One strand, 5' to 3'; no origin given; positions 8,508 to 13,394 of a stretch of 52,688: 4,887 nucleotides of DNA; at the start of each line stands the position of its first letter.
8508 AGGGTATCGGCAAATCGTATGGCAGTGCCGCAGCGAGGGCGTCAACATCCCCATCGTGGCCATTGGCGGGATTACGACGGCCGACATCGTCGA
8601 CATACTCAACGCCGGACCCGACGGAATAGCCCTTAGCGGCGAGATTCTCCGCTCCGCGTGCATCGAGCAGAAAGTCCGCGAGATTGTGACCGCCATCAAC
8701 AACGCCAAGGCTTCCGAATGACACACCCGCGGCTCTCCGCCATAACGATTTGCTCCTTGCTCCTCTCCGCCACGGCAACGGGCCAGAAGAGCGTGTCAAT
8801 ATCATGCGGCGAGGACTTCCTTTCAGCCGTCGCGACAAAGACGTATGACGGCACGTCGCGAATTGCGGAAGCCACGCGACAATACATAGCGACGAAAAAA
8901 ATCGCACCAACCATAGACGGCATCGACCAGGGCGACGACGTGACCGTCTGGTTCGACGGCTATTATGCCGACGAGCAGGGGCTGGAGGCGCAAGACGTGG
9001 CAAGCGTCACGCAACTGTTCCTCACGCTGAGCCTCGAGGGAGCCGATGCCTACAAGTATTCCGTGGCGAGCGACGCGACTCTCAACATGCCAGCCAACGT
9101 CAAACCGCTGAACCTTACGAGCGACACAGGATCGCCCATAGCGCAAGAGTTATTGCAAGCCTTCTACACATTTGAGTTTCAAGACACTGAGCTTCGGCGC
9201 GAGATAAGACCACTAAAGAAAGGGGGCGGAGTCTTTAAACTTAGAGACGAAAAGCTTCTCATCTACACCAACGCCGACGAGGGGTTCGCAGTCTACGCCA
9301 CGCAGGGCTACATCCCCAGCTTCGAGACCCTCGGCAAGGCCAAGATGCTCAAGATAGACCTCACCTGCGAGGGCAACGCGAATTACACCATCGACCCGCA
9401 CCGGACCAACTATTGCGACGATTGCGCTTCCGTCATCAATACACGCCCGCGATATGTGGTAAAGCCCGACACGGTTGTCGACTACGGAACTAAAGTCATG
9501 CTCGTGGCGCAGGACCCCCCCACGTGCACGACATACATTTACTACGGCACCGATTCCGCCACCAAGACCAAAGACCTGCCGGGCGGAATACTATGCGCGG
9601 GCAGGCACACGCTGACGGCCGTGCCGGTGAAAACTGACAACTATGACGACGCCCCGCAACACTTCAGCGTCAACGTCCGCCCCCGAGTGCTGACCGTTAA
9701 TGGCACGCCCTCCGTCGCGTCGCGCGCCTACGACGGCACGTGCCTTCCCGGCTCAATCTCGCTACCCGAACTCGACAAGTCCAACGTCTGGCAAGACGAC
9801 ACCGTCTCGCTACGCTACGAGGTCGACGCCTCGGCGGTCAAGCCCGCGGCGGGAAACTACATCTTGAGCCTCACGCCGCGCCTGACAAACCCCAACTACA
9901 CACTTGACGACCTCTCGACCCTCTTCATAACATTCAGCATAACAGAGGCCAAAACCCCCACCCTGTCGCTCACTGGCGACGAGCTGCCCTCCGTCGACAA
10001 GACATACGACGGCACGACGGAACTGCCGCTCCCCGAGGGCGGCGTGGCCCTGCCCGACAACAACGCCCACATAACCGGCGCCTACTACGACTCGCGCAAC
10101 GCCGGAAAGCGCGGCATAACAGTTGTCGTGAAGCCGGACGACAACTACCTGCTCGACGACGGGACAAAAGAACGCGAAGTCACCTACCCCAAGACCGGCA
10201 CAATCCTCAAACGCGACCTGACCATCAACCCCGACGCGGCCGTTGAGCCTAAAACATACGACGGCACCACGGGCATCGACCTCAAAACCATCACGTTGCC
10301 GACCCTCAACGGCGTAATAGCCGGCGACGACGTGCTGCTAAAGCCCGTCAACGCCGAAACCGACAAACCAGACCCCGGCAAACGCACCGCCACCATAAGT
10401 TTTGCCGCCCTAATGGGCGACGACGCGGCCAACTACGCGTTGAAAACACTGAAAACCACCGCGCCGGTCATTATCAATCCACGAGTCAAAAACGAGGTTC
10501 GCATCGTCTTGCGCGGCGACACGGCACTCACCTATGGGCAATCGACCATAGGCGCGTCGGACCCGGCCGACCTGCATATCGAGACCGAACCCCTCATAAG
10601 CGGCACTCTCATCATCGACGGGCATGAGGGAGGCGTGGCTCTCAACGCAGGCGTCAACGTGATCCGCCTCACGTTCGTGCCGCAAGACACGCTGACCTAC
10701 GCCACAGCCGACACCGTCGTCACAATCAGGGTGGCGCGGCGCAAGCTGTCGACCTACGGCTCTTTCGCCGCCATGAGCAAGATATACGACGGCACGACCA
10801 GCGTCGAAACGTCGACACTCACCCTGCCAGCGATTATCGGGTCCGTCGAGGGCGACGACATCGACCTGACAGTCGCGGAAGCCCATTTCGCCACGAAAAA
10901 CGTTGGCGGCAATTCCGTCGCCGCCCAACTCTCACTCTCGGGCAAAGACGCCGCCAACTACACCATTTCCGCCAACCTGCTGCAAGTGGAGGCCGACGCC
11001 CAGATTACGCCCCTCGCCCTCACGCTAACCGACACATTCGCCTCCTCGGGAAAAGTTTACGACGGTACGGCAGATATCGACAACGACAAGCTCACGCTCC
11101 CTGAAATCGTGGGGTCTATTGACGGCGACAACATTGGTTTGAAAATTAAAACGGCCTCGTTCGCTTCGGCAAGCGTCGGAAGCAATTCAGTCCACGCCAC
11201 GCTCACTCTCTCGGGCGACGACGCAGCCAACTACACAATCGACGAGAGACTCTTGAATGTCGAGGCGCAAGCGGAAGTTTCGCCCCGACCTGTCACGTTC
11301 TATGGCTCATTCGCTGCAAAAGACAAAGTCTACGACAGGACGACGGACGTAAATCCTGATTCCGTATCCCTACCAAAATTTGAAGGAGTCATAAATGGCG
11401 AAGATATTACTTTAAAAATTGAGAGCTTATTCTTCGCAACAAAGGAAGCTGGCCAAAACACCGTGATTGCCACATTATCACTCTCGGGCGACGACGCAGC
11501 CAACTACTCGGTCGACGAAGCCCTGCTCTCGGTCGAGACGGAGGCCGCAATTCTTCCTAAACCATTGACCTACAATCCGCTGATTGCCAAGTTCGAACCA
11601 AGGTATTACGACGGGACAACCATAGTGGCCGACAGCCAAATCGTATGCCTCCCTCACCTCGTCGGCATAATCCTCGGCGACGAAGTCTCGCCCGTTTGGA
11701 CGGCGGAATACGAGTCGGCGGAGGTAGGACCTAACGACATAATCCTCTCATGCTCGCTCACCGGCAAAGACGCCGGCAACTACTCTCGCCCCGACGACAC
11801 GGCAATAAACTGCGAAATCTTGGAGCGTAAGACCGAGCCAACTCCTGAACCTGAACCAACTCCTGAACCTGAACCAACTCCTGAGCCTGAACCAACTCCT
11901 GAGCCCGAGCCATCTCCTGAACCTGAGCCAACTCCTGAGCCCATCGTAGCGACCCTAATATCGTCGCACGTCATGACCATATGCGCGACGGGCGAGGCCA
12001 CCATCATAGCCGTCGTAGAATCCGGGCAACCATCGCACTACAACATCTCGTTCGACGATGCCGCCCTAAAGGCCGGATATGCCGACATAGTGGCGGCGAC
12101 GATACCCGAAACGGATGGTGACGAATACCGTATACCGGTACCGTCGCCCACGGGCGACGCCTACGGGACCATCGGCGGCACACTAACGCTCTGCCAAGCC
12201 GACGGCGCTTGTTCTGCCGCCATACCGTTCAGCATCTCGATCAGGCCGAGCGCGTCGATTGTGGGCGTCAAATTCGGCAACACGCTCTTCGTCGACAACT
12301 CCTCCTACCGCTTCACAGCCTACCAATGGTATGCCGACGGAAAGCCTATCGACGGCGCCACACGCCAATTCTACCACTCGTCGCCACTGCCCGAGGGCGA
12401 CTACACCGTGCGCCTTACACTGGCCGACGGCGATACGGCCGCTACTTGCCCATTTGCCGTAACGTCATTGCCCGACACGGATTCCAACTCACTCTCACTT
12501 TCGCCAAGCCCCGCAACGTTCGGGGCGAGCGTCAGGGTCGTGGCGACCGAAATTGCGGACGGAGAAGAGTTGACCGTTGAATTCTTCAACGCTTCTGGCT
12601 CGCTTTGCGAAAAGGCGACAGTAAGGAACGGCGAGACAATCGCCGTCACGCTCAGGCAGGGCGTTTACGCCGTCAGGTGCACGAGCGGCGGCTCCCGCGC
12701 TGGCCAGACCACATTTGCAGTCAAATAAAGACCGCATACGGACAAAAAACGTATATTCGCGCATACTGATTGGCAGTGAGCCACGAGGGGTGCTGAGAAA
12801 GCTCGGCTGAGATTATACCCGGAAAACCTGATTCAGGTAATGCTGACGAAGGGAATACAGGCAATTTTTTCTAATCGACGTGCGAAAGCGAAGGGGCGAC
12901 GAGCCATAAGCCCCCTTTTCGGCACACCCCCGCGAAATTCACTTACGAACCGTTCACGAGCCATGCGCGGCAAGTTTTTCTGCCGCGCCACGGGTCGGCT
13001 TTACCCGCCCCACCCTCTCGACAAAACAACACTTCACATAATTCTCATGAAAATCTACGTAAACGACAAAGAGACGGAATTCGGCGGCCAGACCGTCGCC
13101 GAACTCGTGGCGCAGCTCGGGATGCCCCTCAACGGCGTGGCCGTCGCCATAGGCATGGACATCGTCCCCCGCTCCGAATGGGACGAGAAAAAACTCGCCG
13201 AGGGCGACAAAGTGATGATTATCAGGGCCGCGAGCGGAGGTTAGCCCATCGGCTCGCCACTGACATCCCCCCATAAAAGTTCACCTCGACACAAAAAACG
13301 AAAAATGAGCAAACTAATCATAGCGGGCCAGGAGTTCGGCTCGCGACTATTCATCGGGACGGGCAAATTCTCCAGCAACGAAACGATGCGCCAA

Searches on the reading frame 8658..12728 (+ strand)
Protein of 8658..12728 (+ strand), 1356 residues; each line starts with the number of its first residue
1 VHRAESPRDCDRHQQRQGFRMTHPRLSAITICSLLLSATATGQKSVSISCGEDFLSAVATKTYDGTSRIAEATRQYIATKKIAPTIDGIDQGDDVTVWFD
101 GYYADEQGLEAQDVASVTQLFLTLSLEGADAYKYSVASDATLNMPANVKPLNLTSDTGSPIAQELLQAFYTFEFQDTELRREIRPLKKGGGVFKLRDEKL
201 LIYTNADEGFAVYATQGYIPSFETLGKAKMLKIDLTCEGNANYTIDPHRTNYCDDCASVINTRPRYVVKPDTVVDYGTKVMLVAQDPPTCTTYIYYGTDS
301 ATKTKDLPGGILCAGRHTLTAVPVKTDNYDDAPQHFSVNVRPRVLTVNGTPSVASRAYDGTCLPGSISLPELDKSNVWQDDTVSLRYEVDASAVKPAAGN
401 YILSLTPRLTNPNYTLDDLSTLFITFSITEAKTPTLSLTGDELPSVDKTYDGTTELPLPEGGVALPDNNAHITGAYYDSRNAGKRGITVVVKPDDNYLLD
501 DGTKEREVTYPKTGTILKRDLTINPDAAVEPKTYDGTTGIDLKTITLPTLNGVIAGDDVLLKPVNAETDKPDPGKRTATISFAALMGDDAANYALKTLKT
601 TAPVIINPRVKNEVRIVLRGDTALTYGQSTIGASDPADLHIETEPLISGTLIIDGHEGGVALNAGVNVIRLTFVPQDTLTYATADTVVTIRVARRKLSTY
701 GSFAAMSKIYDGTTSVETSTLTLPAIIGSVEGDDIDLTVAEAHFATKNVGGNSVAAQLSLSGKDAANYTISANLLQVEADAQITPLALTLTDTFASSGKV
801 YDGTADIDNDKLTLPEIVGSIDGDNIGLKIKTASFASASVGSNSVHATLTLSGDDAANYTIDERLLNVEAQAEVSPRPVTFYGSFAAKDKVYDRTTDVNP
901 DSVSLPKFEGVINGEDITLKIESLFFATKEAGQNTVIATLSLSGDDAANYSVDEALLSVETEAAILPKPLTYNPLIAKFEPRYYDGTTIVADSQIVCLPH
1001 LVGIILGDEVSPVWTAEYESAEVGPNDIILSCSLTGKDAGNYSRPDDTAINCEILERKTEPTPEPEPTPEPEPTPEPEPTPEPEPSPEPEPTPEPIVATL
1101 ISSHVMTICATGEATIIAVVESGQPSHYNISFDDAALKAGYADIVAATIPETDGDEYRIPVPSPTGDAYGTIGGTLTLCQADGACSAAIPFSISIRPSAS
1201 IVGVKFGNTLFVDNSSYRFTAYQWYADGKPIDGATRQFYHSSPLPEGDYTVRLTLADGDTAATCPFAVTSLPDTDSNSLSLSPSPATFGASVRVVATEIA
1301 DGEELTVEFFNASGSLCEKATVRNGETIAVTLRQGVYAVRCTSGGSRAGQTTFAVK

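Call 18: search_protein_families(library=pfam, proteins=[window:8658-12728:+], max_evalue=0.00001)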
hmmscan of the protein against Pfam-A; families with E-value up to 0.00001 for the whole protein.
window:8658-12728:+ (1356 aa): 2 families
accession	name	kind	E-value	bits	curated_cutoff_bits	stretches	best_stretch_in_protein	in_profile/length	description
PF18657.6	YDG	-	6.3e-73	241.5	25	5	784-863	1-82/85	YDG domain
PF05887.16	Trypan_PARP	-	1.1e-11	45.3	100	1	1020-1105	26-121/134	Procyclic acidic repetitive protein (PARP)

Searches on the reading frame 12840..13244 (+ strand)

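Call 19: search_protein_families(library=pfam, proteins=[window:12840-13244:+], max_evalue=0.00001)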
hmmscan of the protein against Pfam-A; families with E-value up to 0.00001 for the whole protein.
window:12840-13244:+ (134 aa): 1 family
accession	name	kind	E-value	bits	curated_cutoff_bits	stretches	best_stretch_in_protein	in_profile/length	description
PF02597.26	ThiS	-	1.3e-11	45.3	22.5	1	78-134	16-76/76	ThiS family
